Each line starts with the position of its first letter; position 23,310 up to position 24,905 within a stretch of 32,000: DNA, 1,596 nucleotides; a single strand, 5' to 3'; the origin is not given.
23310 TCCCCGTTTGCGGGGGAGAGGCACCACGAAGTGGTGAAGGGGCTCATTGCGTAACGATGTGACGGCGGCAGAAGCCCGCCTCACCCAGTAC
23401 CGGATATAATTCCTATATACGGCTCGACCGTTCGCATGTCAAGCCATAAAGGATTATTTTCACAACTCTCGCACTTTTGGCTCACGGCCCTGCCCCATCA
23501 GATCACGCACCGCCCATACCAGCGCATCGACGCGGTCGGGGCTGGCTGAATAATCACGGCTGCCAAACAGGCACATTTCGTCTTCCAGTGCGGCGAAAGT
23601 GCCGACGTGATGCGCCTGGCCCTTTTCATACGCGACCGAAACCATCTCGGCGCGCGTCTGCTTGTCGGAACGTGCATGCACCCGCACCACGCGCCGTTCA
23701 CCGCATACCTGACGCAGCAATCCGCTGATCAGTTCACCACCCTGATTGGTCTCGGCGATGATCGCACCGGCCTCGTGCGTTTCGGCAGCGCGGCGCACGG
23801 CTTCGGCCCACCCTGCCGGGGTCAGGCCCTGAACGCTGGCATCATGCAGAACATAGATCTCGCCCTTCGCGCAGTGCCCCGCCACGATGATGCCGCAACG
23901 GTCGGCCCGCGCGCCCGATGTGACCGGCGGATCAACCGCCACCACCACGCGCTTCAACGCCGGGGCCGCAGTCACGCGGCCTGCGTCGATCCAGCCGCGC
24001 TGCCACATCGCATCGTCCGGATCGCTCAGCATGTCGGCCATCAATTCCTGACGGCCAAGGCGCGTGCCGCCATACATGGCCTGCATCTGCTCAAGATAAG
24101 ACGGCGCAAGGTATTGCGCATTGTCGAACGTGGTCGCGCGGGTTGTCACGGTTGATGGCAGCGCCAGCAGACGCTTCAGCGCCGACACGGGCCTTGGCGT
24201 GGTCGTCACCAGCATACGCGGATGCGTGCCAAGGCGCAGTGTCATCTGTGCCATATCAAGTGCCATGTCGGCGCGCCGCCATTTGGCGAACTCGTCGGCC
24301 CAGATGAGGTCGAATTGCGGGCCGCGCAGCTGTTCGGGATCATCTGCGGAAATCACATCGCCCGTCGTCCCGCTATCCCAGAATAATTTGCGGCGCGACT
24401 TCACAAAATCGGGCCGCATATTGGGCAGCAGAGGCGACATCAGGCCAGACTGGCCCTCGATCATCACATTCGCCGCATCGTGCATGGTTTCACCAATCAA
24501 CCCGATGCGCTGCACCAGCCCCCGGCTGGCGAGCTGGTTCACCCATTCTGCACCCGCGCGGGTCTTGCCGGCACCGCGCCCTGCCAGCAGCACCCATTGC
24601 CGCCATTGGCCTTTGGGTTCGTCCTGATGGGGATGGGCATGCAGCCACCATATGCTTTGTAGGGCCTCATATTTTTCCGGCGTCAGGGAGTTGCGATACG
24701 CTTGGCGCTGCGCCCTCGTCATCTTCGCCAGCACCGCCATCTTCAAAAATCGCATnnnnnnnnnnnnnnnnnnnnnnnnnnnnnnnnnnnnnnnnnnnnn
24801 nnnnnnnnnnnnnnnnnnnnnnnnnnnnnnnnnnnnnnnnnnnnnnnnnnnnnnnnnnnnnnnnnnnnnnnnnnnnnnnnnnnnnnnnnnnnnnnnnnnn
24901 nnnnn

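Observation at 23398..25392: The same 61-bp promoter-like element occurs twice, splitting the GTA cluster into g1-g2 and g3-onward units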

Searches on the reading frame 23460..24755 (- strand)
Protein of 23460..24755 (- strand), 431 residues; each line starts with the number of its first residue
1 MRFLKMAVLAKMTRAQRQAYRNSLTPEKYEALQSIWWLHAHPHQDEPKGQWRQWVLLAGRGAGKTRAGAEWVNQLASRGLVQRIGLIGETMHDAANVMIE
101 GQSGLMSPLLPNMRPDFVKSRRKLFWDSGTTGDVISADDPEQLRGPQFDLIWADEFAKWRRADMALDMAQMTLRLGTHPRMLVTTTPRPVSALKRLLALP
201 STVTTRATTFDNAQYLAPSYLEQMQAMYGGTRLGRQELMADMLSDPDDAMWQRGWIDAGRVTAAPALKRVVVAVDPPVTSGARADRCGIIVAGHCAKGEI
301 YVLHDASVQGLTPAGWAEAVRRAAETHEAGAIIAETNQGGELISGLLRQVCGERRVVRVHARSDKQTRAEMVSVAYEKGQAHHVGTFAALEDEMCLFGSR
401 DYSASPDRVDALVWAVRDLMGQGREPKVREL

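Call 6: search_protein_families(library=pfam, proteins=[window:23460-24755:-], max_evalue=0.01)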
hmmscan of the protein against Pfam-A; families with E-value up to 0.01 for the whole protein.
window:23460-24755:- (431 aa): 2 families
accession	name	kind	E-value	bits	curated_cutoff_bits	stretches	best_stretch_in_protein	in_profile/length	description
PF03237.21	Terminase_6N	-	5.4e-22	79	22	1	56-256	2-213/215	Terminase large subunit, T4likevirus-type, N-terminal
PF17289.8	Terminase_6C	-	1.4e-16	61.3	22.6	1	273-416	2-152/155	Terminase RNaseH-like domain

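Call 10: find_homologous_proteins(query=window:23460-24755:-, max_evalue=1e-30)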
Query window:23460-24755:- (431 aa): 7996 proteins with E <= 1e-30 among 8000 candidates; the best 120 are listed.
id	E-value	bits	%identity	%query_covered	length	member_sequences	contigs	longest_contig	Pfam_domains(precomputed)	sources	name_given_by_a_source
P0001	3.7e-282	954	100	97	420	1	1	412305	PF17289.9,PF03237.22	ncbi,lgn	-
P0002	1.5e-155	537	62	94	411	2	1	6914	PF17289.9,PF03237.22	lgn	-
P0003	1.1e-152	527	58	100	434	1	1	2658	PF17289.9,PF03237.22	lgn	-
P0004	5.2e-152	525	58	99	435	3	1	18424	PF17289.9,PF03237.22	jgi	jgi:predicted phage terminase large subunit-like protein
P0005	1.4e-150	520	58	99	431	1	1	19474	PF17289.9,PF03237.22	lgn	-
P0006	1.6e-150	520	57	97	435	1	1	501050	PF17289.9,PF03237.22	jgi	jgi:phage terminase large subunit-like protein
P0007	7.6e-150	518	56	97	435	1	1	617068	PF17289.9,PF03237.22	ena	-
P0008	1.0e-144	501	59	89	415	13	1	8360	PF17289.9,PF03237.22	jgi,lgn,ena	-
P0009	4.3e-141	489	54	98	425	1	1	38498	PF17289.9,PF03237.22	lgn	-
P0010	2.7e-139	483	56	92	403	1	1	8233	PF17289.9,PF03237.22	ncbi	-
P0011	2.8e-138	480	55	95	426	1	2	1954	PF17289.9,PF03237.22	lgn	-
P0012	7.0e-138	479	56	92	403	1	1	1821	PF17289.9,PF03237.22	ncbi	-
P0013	7.6e-138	478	56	94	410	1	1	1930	PF17289.9,PF03237.22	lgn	-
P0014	1.7e-136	474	56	94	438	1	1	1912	PF17289.9,PF03237.22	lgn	-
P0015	2.6e-136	473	57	97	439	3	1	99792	PF17289.9,PF03237.22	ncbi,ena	-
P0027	5.2e-130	453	57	90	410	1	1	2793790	PF17289.9,PF03237.22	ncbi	ncbi:MAG: terminase family protein [Micropepsaceae bacterium]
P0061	1.0e-119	419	51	99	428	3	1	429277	PF17289.9,PF03237.22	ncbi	ncbi:MAG: DNA-packaging protein [Parvibaculaceae bacterium]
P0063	1.6e-119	418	51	95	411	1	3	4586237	PF17289.9,PF03237.22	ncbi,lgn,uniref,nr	ncbi:terminase-like family protein [Variibacter gotjawalensis]|uniref:Terminase-like family protein 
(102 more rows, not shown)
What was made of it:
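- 23460..24755 (-): Large terminase (TerL, g2-like), last gene of unit 1. Terminase_6N and Terminase_6C (call 6); the database copy P0001 is 420 aa and 100% identical (call 10).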

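Call 11: find_encoding_contigs(protein=P0001, flank=3000, max_places=3)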
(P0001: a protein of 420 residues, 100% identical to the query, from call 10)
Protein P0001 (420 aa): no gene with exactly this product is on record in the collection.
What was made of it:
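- Tried and rejected: Its TerL (P0001) is in the protein collection from a 412-kb NCBI contig, but it is not retrievable (call 11).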

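Call 12: find_encoding_contigs(protein=P0002, flank=4000, max_places=3)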
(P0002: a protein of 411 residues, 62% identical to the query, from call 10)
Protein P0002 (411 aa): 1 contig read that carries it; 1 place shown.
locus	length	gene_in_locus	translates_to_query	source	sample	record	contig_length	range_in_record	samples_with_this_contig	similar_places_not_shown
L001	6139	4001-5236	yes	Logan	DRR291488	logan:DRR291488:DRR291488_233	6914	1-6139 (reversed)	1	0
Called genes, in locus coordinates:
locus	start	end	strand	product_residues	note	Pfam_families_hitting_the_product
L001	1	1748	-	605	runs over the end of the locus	-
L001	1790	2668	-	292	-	PF14247:DUF4344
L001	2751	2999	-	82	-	-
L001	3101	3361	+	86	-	-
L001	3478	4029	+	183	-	-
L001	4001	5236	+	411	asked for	PF03237:Terminase_6N, PF17289:Terminase_6C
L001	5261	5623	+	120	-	PF03544:TonB_C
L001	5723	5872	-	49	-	-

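Call 13: find_encoding_contigs(protein=P0006, flank=4000, max_places=3)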
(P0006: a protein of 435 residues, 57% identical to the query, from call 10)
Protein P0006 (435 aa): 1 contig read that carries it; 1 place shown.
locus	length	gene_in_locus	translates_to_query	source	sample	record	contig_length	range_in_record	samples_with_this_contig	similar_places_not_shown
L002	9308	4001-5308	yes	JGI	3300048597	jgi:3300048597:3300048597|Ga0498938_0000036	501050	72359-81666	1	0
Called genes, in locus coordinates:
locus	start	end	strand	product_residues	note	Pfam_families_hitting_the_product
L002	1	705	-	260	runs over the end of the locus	PF00528:BPD_transp_1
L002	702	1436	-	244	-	PF00005:ABC_tran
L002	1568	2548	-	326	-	PF09084:NMT1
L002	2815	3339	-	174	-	PF06863:DUF1254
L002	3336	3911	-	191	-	PF06742:DUF1214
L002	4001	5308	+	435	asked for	PF03237:Terminase_6N, PF17289:Terminase_6C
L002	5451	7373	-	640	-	PF02129:Peptidase_S15 (faint), PF20434:BD-FAE, PF00326:Peptidase_S9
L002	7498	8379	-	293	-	PF00077:RVP (faint), PF13650:Asp_protease_2, PF13975:gag-asp_proteas, PF13650:Asp_protease_2, PF13975:gag-asp_proteas (weak)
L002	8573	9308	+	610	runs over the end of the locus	PF00009:GTP_EFTU, PF01926:MMR_HSR1 (weak), PF22042:EF-G_D2, PF03144:GTP_EFTU_D2, PF00679:EFG_C, PF21018:BipA_C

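Call 30: find_encoding_contigs(protein=P0027, flank=5000, max_places=2)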
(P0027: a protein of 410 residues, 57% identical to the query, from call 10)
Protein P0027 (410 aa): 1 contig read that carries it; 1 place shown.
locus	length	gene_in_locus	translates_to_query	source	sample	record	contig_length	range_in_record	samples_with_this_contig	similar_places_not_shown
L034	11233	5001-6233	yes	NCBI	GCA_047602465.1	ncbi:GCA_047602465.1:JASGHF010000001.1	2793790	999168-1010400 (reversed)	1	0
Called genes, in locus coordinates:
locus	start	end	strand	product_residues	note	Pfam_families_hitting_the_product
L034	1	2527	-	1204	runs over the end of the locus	PF03160:Calx-beta, PF05345:He_PIG, PF01833:TIG, PF03797:Autotransporter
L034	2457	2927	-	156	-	-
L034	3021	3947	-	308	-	PF00126:HTH_1, PF03466:LysR_substrate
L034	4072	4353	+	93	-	-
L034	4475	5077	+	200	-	-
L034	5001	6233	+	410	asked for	PF03237:Terminase_6N, PF17289:Terminase_6C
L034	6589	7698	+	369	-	PF04860:Phage_portal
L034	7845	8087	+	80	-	-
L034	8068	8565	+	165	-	PF04586:Peptidase_S78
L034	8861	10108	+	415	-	PF05065:Phage_capsid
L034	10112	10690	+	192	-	-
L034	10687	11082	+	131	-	PF11367:Tail_completion_gp17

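Call 41: find_encoding_contigs(protein=P0004, flank=4000, max_places=2)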
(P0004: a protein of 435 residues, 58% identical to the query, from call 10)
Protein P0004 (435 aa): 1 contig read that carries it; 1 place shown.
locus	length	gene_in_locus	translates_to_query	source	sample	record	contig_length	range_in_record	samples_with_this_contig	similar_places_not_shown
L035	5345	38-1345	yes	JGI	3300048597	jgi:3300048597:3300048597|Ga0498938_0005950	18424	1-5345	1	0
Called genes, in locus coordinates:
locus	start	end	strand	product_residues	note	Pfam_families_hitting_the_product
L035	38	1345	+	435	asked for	PF03237:Terminase_6N, PF17289:Terminase_6C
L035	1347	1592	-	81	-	PF12840:HTH_20, PF01022:HTH_5 (weak)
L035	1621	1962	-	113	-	PF00903:Glyoxalase, PF18029:Glyoxalase_6 (weak)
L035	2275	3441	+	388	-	PF04860:Phage_portal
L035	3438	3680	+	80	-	-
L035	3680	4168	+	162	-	PF04586:Peptidase_S78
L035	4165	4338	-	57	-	-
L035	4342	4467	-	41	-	-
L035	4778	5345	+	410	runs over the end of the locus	PF05065:Phage_capsid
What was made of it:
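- In L035 portal has no other plausible promoter (call 41).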

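Call 42: find_encoding_contigs(protein=P0005, flank=4000, max_places=2)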
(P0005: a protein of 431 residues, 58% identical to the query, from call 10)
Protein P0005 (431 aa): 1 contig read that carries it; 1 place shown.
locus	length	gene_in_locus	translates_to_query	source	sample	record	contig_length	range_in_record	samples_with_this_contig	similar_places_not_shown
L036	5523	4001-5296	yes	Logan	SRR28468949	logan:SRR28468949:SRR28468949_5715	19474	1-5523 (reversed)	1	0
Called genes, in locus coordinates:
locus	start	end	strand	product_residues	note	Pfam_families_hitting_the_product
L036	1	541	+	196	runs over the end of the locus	-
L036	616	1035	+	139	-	-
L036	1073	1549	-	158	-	PF01904:DUF72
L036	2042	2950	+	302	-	PF01266:DAO (faint), PF07992:Pyr_redox_2, PF13738:Pyr_redox_3 (faint)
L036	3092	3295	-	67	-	-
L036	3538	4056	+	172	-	-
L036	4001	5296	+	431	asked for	PF03237:Terminase_6N, PF17289:Terminase_6C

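Call 43: find_encoding_contigs(protein=P0007, flank=4000, max_places=2)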
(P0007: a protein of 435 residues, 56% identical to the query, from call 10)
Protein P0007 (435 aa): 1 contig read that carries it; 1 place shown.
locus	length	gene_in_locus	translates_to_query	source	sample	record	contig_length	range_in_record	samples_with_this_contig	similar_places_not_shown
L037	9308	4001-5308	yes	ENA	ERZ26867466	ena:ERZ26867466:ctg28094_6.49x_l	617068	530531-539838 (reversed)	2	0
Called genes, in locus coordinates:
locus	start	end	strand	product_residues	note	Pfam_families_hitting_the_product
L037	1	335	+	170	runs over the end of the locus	-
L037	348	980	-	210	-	-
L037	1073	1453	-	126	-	PF09394:Inhibitor_I42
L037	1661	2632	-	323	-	PF09084:NMT1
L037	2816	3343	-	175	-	PF06863:DUF1254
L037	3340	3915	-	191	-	PF06742:DUF1214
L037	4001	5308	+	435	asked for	PF03237:Terminase_6N, PF17289:Terminase_6C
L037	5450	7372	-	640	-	PF12146:Hydrolase_4 (faint), PF20434:BD-FAE, PF00326:Peptidase_S9, PF01738:DLH (weak)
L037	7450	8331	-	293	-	PF00077:RVP (faint), PF13650:Asp_protease_2, PF13975:gag-asp_proteas, PF13650:Asp_protease_2, PF13975:gag-asp_proteas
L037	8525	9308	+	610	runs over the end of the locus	PF00009:GTP_EFTU, PF01926:MMR_HSR1 (weak), PF22042:EF-G_D2, PF03144:GTP_EFTU_D2, PF00679:EFG_C, PF21018:BipA_C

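Call 44: find_encoding_contigs(protein=P0015, flank=4000, max_places=2)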
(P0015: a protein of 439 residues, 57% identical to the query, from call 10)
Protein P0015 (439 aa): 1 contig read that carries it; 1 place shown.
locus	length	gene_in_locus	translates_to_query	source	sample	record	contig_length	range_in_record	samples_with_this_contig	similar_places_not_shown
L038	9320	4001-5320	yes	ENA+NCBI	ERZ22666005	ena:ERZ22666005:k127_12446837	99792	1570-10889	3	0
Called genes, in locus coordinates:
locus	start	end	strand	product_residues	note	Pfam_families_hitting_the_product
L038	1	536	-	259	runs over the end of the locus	PF00528:BPD_transp_1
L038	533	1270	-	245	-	PF00005:ABC_tran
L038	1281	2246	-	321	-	PF09084:NMT1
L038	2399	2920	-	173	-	PF06863:DUF1254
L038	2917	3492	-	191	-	PF06742:DUF1214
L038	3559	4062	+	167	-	-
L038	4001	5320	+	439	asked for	PF03237:Terminase_6N, PF17289:Terminase_6C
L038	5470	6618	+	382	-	PF04860:Phage_portal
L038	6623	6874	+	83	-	-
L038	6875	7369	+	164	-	PF04586:Peptidase_S78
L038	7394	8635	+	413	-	PF05065:Phage_capsid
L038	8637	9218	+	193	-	PF05135:Phage_connect_1 (faint)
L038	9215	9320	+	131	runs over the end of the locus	PF11367:Tail_completion_gp17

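Call 65: list_cluster_members(proteins=[P0001, P0002, P0015])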
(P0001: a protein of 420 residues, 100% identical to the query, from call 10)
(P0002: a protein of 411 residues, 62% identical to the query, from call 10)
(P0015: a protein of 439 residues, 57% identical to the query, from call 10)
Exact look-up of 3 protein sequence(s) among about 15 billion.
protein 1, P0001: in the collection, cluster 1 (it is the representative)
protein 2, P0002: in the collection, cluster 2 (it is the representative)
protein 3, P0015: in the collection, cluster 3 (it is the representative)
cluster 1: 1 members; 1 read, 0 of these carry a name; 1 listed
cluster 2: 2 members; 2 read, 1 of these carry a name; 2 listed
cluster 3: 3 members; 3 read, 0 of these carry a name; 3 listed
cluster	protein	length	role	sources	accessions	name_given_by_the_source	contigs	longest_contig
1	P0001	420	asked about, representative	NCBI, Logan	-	-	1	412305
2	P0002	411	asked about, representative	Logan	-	-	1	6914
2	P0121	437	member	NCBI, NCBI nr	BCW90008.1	hypothetical protein sos41_31760 [Alphaproteobacteria bacterium SO-S41]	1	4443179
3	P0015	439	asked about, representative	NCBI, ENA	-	-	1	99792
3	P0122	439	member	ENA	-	-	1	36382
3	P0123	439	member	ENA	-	-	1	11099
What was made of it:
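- Tried and rejected: It carries no name (call 65).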

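Call 72: find_encoding_contigs(protein=P0061, flank=3000, max_places=1)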
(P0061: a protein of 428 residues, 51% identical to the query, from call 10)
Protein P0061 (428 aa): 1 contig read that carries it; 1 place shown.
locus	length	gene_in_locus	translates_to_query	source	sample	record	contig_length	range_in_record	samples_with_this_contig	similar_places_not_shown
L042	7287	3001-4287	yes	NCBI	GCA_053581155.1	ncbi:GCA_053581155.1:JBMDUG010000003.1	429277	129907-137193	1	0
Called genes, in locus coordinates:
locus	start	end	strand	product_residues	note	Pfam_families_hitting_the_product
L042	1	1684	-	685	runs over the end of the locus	PF00912:Transgly, PF00905:Transpeptidase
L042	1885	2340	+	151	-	PF03692:CxxCxxCC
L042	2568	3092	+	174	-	-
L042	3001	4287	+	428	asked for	PF03237:Terminase_6N, PF17289:Terminase_6C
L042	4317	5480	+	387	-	PF04860:Phage_portal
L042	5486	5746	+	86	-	-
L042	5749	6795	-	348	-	-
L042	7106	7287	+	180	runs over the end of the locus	PF04586:Peptidase_S78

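Call 73: find_encoding_contigs(protein=P0063, flank=3000, max_places=1)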
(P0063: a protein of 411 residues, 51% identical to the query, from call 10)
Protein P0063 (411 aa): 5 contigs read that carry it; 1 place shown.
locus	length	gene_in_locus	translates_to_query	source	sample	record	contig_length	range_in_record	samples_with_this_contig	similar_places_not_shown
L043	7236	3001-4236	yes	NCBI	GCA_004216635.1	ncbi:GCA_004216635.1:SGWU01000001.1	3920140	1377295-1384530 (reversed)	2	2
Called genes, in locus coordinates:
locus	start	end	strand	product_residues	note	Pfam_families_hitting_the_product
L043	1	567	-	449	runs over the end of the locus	PF00206:Lyase_1, PF10397:ADSL_C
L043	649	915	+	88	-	PF14542:Acetyltransf_CG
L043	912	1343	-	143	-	PF12276:DUF3617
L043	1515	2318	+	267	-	PF13406:SLT_2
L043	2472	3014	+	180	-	-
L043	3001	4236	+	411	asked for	PF03237:Terminase_6N, PF17289:Terminase_6C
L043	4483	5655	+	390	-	PF04860:Phage_portal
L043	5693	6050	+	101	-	-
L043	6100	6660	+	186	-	PF04586:Peptidase_S78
